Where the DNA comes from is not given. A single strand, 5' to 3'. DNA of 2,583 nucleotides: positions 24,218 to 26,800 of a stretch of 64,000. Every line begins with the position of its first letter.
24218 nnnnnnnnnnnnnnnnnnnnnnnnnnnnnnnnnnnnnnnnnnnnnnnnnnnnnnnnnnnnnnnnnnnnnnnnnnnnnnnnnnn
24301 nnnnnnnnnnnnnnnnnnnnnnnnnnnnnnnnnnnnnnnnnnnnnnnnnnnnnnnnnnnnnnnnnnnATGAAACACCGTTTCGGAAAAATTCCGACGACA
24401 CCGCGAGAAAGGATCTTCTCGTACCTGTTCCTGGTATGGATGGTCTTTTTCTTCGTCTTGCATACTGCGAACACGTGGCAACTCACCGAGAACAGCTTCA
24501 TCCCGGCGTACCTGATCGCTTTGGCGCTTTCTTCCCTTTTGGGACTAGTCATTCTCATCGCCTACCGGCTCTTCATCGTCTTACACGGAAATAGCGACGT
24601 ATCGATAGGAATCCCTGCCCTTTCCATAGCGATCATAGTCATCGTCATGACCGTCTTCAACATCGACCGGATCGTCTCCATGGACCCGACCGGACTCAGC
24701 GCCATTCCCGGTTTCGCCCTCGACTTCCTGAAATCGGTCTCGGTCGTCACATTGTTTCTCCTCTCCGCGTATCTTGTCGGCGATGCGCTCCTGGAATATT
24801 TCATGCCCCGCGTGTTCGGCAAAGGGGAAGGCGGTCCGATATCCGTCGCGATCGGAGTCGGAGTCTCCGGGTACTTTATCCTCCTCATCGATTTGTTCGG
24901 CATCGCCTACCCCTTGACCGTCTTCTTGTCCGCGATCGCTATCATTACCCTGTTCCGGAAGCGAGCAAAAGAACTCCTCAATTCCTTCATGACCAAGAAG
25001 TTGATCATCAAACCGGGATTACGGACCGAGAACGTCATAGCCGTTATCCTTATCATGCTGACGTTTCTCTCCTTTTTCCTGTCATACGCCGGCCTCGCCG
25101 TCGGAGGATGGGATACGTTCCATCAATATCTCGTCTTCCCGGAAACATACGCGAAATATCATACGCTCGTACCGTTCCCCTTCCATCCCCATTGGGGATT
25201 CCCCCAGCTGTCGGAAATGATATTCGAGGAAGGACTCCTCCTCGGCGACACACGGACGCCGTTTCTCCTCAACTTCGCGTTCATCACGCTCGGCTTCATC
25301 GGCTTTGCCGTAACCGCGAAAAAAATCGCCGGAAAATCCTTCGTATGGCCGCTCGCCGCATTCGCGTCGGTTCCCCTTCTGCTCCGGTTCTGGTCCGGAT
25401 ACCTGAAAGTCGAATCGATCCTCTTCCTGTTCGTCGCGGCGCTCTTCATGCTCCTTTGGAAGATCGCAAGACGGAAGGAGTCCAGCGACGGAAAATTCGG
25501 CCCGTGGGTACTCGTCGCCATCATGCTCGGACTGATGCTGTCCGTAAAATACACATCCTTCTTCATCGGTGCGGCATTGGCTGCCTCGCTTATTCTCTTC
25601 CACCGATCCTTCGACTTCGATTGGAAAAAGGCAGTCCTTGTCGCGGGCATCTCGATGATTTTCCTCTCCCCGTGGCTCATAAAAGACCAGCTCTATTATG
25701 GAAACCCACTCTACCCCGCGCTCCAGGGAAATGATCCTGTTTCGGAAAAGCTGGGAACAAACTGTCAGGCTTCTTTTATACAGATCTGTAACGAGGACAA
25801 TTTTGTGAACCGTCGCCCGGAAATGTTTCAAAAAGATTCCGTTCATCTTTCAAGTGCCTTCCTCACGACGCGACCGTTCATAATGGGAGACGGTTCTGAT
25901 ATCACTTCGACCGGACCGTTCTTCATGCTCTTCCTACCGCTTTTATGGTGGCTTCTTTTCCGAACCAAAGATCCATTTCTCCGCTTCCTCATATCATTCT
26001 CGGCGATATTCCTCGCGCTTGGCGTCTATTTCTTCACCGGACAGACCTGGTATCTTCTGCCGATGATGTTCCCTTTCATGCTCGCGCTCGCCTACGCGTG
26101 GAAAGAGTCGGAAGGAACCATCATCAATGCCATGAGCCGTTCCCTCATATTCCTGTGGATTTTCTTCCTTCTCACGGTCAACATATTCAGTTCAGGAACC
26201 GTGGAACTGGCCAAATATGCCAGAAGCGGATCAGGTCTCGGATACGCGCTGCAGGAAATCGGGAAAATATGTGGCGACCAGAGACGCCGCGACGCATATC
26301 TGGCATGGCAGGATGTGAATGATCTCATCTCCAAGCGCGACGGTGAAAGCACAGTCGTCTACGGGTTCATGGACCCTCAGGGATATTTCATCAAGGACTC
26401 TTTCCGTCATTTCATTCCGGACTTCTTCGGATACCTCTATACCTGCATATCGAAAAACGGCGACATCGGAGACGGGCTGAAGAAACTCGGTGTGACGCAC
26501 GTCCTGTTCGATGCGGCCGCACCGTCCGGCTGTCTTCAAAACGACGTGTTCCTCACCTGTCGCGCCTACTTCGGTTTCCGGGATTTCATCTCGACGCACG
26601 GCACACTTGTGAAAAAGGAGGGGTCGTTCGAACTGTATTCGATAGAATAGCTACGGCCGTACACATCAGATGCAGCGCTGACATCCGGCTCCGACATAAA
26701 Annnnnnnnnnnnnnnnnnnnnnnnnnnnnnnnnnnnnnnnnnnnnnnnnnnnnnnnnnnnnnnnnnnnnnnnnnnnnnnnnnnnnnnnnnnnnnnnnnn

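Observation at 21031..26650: Glf-like mutase flanked by two GT-C-type membrane glycosyltransferases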

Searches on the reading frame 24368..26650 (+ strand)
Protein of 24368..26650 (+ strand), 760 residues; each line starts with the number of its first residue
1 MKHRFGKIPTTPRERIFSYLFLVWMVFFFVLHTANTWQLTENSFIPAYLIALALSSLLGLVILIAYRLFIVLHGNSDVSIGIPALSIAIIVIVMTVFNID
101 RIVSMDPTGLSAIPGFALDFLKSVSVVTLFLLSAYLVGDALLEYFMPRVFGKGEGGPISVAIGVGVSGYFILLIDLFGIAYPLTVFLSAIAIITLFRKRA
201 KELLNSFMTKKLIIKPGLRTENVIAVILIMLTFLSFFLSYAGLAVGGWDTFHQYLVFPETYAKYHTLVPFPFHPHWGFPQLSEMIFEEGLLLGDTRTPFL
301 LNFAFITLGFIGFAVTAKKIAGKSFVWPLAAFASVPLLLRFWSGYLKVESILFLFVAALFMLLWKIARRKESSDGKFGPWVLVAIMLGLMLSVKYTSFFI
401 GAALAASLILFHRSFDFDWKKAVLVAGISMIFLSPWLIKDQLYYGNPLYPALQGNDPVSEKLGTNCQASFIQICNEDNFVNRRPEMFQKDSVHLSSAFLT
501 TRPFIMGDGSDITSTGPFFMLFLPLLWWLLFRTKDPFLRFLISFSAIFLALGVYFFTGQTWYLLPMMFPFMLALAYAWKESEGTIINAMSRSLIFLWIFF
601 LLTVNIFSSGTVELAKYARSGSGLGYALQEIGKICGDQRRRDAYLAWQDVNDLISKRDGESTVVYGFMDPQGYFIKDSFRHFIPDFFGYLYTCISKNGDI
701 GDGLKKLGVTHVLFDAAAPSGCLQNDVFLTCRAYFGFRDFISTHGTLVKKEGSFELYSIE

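Call 3: search_protein_families(library=pfam, proteins=[window:24368-26650:+], max_evalue=0.1)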
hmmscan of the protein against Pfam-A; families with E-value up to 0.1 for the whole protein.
window:24368-26650:+ (760 aa): 1 family
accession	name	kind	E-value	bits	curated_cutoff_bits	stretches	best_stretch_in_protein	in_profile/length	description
PF13231.12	PMT_2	-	0.00013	22.7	26.1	1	300-438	26-159/160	Dolichyl-phosphate-mannose-protein mannosyltransferase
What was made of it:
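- On GT-C fold glycosyltransferases (Pfam PMT_2 PF13231 as representative): As a single sequence C scores 22.7 bits against 26.1 (call 3).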

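Call 4: search_protein_families(library=ncbifam, proteins=[window:24368-26650:+], max_evalue=0.1)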
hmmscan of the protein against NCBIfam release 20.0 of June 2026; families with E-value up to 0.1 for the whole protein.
window:24368-26650:+ (760 aa): 1 family
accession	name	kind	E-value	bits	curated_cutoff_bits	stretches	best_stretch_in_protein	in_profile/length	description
NF047510.1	LIC_10190_fam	subfamily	2.6e-07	29.8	100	1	304-451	174-313/424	LIC_10190 family membrane protein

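Call 6: search_solved_structures(query=window:24368-26650:+, max_evalue=1)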
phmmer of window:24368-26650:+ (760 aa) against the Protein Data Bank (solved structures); distinct sequences matched with E-value up to 1: 0.

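Call 26: find_homologous_proteins(query=window:24368-26650:+, max_evalue=0.00001)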
Query window:24368-26650:+ (760 aa): 7 proteins with E <= 0.00001 among 8000 candidates.
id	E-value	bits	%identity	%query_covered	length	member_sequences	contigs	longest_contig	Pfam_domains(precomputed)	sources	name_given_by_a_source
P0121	0.0e+0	1707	100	100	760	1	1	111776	-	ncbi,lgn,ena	ncbi:MAG: hypothetical protein WCL23_00760 [Candidatus Moraniibacteriota bacterium]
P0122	5.5e-287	972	58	98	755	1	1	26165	PF26626.1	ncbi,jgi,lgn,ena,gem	ncbi:MAG: hypothetical protein WCJ25_04310 [Candidatus Moraniibacteriota bacterium]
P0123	1.2e-214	733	46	97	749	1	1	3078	PF13231.13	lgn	-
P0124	9.5e-159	548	38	97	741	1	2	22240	-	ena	-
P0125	3.3e-144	500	38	90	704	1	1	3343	-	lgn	-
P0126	2.8e-85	305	30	86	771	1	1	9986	-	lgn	-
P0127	1.1e-10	59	26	27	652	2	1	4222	PF26626.1,PF13231.13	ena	-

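Call 29: find_homologous_proteins(query=A1, max_evalue=0.001)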
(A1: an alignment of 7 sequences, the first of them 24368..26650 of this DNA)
Query A1 (7 sequences) (760 aa, profile of the alignment): 22 proteins with E <= 0.001 among 8000 candidates.
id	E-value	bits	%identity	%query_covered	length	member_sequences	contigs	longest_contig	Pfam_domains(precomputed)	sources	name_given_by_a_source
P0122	0.0e+0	1175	58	98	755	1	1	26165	PF26626.1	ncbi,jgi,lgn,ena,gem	ncbi:MAG: hypothetical protein WCJ25_04310 [Candidatus Moraniibacteriota bacterium]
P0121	0.0e+0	1158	100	100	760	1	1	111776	-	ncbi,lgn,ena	ncbi:MAG: hypothetical protein WCL23_00760 [Candidatus Moraniibacteriota bacterium]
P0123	0.0e+0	1124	46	97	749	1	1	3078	PF13231.13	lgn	-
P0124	0.0e+0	1074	38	97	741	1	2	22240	-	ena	-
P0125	0.0e+0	1022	38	90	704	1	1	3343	-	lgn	-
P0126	1.2e-294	998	30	86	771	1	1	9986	-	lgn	-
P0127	2.2e-182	627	26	27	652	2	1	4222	PF26626.1,PF13231.13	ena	-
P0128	7.7e-98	347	36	47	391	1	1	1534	-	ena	-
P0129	3.7e-34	137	24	43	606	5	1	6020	PF02366.25,PF13231.13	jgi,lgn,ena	jgi:hypothetical protein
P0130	1.4e-32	131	27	30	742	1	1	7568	PF13231.13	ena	-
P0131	2.1e-28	118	26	31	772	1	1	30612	PF13231.13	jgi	jgi:hypothetical protein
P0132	4.1e-28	117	25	27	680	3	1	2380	PF26626.1,PF13231.13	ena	-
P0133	4.9e-26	110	26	27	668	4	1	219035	PF26626.1,PF13231.13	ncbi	-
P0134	6.1e-15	73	22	71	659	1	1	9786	PF13231.13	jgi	jgi:dolichyl-phosphate-mannose-protein mannosyltransferase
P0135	6.7e-14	70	20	29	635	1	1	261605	PF26626.1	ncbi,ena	-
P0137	4.8e-10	57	34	5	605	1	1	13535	PF09594.17,PF26626.1,PF13231.13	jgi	jgi:4-amino-4-deoxy-L-arabinose transferase-like glycosyltransferase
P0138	1.3e-9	55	25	29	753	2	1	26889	PF13231.13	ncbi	-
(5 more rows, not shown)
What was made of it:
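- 24368..26650 (+): Gene C: 760-aa GT-C membrane glycosyltransferase. Its start overlaps B's stop (ATGA). It has an N-terminal block of extra TM helices, a GT-C core with the conserved motif GWD(249)TFHQY and a Lys in SVKYTS, and a C-terminal soluble domain at about residues 660-760. The family profile reaches PMT_2, PMT, GT87 and DUF8201 proteins (call 29).
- On GT-C fold glycosyltransferases (Pfam PMT_2 PF13231 as representative): A profile of C's family does reach proteins that carry PMT_2, PMT or GT87 domains (call 29).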

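Call 45: predict_structure(alignment_id=A2)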
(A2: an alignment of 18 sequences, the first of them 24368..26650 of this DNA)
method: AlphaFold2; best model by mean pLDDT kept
length: 760 residues; sequences in the alignment: 18
mean_pLDDT: 83.2   pTM: 0.88
mean pLDDT of the five models: 83.2, 82.6, 81.9, 80.9, 80.8
residues with pLDDT >= 90: 292; 70-90: 340; 50-70: 114; < 50: 14
segments of 3 or more residues with pLDDT < 50: 1-7, 371-374
pLDDT, mean of each block of 10 residues (from residue 1): 44 73 79 71 68 68 70 71 83 84 86 89 93 97 87 87 98 97 96 96 89 64 62 75 78 85 94 88 95 91 89 86 64 64 70 94 86 68 97 93 96 92 97 96 91 86 88 81 75 81 71 63 81 89 93 83 85 85 69 68 61 83 88 82 92 83 87 86 90 91 93 89 81 93 94 91
secondary structure, 60 per line:
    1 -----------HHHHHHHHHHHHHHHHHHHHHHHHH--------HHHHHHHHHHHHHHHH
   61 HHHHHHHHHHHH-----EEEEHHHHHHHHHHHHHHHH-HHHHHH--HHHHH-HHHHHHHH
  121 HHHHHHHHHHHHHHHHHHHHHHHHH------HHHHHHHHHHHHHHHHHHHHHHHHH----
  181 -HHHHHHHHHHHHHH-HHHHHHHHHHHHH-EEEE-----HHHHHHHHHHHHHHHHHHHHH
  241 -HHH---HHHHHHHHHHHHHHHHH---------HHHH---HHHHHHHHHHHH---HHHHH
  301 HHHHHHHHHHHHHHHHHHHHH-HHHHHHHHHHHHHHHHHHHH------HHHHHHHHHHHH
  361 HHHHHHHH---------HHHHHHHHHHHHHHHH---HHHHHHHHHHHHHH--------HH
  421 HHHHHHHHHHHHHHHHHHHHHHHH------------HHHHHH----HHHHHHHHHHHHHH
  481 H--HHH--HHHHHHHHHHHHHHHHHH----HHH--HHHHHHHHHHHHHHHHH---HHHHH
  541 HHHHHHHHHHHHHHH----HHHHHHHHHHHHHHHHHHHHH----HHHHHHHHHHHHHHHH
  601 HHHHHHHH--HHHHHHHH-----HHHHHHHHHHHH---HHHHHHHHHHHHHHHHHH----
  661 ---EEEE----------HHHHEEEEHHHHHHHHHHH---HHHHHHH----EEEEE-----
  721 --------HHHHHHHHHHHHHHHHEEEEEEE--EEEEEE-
elements in order (helices of 4 or more, strands of 3 or more residues): H12-36 H45-72 E78-81 H82-97 H99-104 H107-111 H113-145 H152-176 H182-195 H197-209 E211-214 H220-240 H248-264 H274-277 H281-292 H296-321 H323-342 H349-368 H378-393 H397-410 H419-444 H457-462 H467-481 H489-506 H516-532 H536-555 H560-580 H585-608 H611-618 H624-635 H639-656 E664-667 H678-681 E682-685 H686-696 H700-706 E711-715 H729-744 E745-751 E754-759
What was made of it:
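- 24368..26650 (+): The AF2 model has pLDDT 83 (call 45).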

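Call 46: search_protein_representatives(alignment_id=A1)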
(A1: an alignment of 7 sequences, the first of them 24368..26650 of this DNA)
Query: 7 sequences, 749 profile positions. Proteins with E-value up to 0.001 (for the whole library): 11297; up to 1e-10: 6490; up to 1e-30: 797. The best 150 are listed.
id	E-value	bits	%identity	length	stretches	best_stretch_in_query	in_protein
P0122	0.0e+00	1175.1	-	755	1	1-749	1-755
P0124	0.0e+00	1074.1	-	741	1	6-748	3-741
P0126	3.9e-295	997.7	-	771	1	5-748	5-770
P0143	9.6e-225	765.0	-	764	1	8-748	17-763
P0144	8.8e-198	675.8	-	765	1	6-748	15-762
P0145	1.3e-186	638.9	-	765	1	7-749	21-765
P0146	1.8e-171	588.8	-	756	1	9-748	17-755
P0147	4.5e-160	551.1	-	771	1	7-735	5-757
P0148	4.4e-154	531.3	-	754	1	10-748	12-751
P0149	5.0e-149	514.6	-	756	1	10-748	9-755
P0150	2.0e-144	499.4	-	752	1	10-748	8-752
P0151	5.4e-144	498.0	-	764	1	6-748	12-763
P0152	2.0e-126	439.9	-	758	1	9-748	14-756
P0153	1.3e-114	400.9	-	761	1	38-747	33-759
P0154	3.5e-110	386.2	-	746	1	16-748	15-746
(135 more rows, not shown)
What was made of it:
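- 24368..26650 (+): There are 11,297 representative relatives (call 46).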

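Call 50: fold_search(model_id=the predicted structure, library=pdb)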
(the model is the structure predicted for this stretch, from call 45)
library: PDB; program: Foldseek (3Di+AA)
matches with E <= 10: 325; with E <= 0.001: 5
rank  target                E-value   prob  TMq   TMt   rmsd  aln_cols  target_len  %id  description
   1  5f15                  1.4e-04  1.00  0.39  0.51  10.1       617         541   14  Crystal Structure of ArnT from Cupriavidus metallidurans bound to Undecaprenyl phosphate (released 2016-02-17)
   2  8b6l_I                2.4e-04  1.00  0.37  0.40  15.3       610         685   14  Subtomogram average of the human Sec61-TRAP-OSTA-translocon (released 2022-12-07)
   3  5ezm                  5.2e-04  1.00  0.35  0.46  11.0       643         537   13  Crystal Structure of ArnT from Cupriavidus metallidurans in the apo state (released 2016-02-17)
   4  8if8_B                5.7e-04  1.00  0.29  0.34  17.2       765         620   12  Arabinosyltransferase AftA (released 2023-05-31)
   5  7zlg_A                8.4e-04  1.00  0.36  0.41  13.2       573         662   11  Cryo-EM structure of C-mannosyltransferase CeDPY19, in complex with acceptor peptide and bound to CMT2-Fab and anti-Fa (released 2023-01-11)
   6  3waj                  1.1e-03  1.00  0.39  0.38  13.8       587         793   14  Crystal structure of the Archaeoglobus fulgidus oligosaccharyltransferase (O29867_ARCFU) complex with Zn and sulfate (released 2013-10-30)
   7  3wak                  1.9e-03  1.00  0.40  0.36  14.1       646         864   12  Crystal structure of the Archaeoglobus fulgidus oligosaccharyltransferase (O29867_ARCFU) in the apo form (released 2013-10-30)
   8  7zli_A                2.1e-03  1.00  0.36  0.40  13.0       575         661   11  Cryo-EM structure of C-mannosyltransferase CeDPY19, in complex with Dol25-P-Man and bound to CMT2-Fab and anti-Fab nan (released 2023-01-11)
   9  7e9s_A                2.2e-03  1.00  0.40  0.36  14.7       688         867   12  Archaeal oligosaccharyltransferase AglB from Archaeoglobus fulgidus in complex with an inhibitory peptide and a dolich (released 2021-09-08)
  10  7zlh_A                2.3e-03  1.00  0.35  0.40  15.7       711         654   10  Cryo-EM structure of C-mannosyltransferase CeDPY19, in apo state, bound to CMT2-Fab and anti-Fab nanobody (released 2023-01-11)
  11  9s6s_A                3.4e-03  1.00  0.36  0.47   9.5       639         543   14  Ternary cryo-EM structure of human ALG9 with Dol25-PP-GlcNAc2Man6, Dol25-P-Man and Fab (released 2026-03-18)
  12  9s6t_A                3.5e-03  1.00  0.34  0.48  10.0       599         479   12  Ternary cryo-EM structure of chicken ALG12 with Dol25-PP-GlcNAc2Man7, Dol25-P-Man, and Fab (released 2026-03-18)
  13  6s7o_A                3.9e-03  1.00  0.35  0.40  14.1       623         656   13  Cryo-EM structure of human oligosaccharyltransferase complex OST-A (released 2019-12-18)
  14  5gmy_A                4.4e-03  1.00  0.38  0.35  14.4       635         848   12  Crystal structure of the Archaeoglobus fulgidus oligosaccharyltransferase (O29867_ARCFU) tethered with an acceptor pep (released 2017-02-01)
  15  9s6u_A                6.8e-03  1.00  0.29  0.37  12.4       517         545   15  Ternary cryo-EM structure of human ALG9 with Dol25-PP-GlcNAc2Man8, Dol25-P-Man and Fab (released 2026-03-18)
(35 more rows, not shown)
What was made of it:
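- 24368..26650 (+): Foldseek top hits are ArnT, STT3 and AftA (call 50).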

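Call 67: find_encoding_contigs(protein=P0124, flank=9000, max_places=2)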
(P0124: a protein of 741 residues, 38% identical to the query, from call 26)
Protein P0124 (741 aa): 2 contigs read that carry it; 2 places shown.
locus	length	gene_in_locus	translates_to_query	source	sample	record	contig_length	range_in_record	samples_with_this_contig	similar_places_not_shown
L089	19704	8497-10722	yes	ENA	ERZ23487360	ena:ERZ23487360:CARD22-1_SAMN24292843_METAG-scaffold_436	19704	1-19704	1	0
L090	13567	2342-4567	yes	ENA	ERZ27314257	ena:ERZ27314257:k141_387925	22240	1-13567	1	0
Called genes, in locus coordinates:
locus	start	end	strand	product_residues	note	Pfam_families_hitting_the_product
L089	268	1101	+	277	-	PF02661:Fic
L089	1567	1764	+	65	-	PF13127:DUF3955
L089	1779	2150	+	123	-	-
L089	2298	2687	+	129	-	PF09946:DUF2178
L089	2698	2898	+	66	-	PF12844:HTH_19, PF13443:HTH_26 (weak), PF01381:HTH_3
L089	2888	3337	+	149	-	-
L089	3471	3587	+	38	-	-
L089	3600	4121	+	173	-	PF00293:NUDIX, PF14815:NUDIX_4 (weak)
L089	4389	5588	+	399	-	PF00485:PRK, PF01928:CYTH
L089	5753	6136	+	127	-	PF08332:CaMKII_AD, PF13474:SnoaL_3, PF14534:DUF4440, PF12680:SnoaL_2 (weak)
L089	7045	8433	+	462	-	PF00070:Pyr_redox (faint), PF00890:FAD_binding_2, PF01266:DAO (weak), PF01494:FAD_binding_3 (weak), PF01593:Amino_oxidase, PF03486:HI0933_like (weak), PF12831:FAD_oxidored (weak), PF13450:NAD_binding_8, +1 more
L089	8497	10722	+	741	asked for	-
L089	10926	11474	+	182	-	PF14584:DUF4446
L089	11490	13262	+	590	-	PF04760:IF2_N, PF00009:GTP_EFTU, PF00071:Ras (faint), PF01926:MMR_HSR1, PF02421:FeoB_N (weak), PF22042:EF-G_D2, PF03144:GTP_EFTU_D2 (faint), PF11987:IF-2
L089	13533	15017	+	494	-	PF01743:PolyA_pol, PF12627:PolyA_pol_RNAbd, PF01966:HD, PF13735:tRNA_NucTran2_2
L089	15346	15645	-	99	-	-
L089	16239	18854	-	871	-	-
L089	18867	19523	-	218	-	-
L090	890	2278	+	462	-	PF00070:Pyr_redox (faint), PF00890:FAD_binding_2, PF01266:DAO (weak), PF01494:FAD_binding_3 (weak), PF01593:Amino_oxidase, PF03486:HI0933_like (weak), PF12831:FAD_oxidored (weak), PF13450:NAD_binding_8, +1 more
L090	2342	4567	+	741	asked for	-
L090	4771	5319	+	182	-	PF14584:DUF4446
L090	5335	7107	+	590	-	PF04760:IF2_N, PF00009:GTP_EFTU, PF00071:Ras (faint), PF01926:MMR_HSR1, PF02421:FeoB_N (weak), PF22042:EF-G_D2, PF03144:GTP_EFTU_D2 (faint), PF11987:IF-2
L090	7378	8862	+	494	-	PF01743:PolyA_pol, PF12627:PolyA_pol_RNAbd, PF01966:HD, PF13735:tRNA_NucTran2_2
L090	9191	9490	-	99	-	-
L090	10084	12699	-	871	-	-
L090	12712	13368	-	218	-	-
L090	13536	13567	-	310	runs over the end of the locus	-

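Call 68: find_encoding_contigs(protein=P0126, flank=9000, max_places=2)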
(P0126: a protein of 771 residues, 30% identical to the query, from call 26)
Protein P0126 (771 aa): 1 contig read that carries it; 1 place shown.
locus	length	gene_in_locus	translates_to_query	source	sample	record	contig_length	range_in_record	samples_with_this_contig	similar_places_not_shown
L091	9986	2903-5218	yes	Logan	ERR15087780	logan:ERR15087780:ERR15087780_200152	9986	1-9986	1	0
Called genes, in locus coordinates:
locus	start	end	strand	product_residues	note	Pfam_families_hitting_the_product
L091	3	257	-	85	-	?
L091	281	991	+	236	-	PF00535:Glycos_transf_2, PF10111:Glyco_tranf_2_2, PF13641:Glyco_tranf_2_3 (weak)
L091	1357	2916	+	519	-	PF01266:DAO (faint), PF01593:Amino_oxidase, PF13450:NAD_binding_8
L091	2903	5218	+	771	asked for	-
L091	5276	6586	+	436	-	PF00009:GTP_EFTU, PF01926:MMR_HSR1 (faint), PF01507:PAPS_reduct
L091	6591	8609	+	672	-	PF00884:Sulfatase, PF01663:Phosphodiest, PF02995:DUF229 (weak), PF16347:SGSH_C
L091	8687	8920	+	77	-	-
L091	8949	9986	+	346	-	?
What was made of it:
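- On Pilin glycosylation system: They are not adjacent to the B-C pair in L089, L090 or L091 (calls 67, 68).
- The B-C pair persists in relatives after A, the SDR and the flanks have diverged (calls 67, 68).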

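Call 95: search_solved_structures(query=L091:281-991:+, max_evalue=0.000001)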
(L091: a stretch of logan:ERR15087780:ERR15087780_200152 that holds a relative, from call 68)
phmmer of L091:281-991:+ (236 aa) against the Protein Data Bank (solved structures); distinct sequences matched with E-value up to 0.000001: 15.
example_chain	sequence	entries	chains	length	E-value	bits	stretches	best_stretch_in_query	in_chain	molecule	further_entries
2z87_A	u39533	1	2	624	3e-15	59.6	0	4-124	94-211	Chondroitin synthase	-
2z86_A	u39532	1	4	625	3.1e-15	59.6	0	4-124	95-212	Chondroitin synthase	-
5mlz_A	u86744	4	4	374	6.3e-12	48.7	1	3-149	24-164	Dolichol monophosphate mannose synthase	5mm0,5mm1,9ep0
9hwj_A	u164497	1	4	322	9.9e-11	44.8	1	1-175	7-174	Undecaprenyl-phosphate 4-deoxy-4-formamido-L-arabinose transferase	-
9bhc_C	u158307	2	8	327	1.2e-10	44.6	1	1-175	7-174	Undecaprenyl-phosphate 4-deoxy-4-formamido-L-arabinose transferase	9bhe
8vxh_A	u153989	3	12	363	1.6e-10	44.2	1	1-175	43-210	Undecaprenyl-phosphate 4-deoxy-4-formamido-L-arabinose transferase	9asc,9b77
3bcv_A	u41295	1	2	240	1.6e-09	40.9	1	2-99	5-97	Putative glycosyltransferase protein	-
6h1j_A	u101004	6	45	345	3.4e-09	39.8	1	1-122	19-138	Probable ss-1,3-N-acetylglucosaminyltransferase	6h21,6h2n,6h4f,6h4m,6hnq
5ekp_C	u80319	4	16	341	1.8e-08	37.5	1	3-101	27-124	Uncharacterized glycosyltransferase sll0501 | Glycosyltransferase sll0501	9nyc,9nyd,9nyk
5eke_A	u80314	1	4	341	1.8e-08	37.5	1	3-101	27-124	Uncharacterized glycosyltransferase sll0501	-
9nye_A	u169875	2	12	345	1.8e-08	37.4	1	3-101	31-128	Glycosyltransferase sll0501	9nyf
5hea_A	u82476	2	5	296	3.5e-08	36.5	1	4-98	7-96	Putative glycosyltransferase (GalT1)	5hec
6p61_A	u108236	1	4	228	1.5e-07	34.4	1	4-101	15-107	Glycosyltransferase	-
5tze_C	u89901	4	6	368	4e-07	33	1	3-111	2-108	Glycosyl transferase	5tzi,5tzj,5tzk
5tz8_A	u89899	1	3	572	8.1e-07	32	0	3-111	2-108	Glycosyl transferase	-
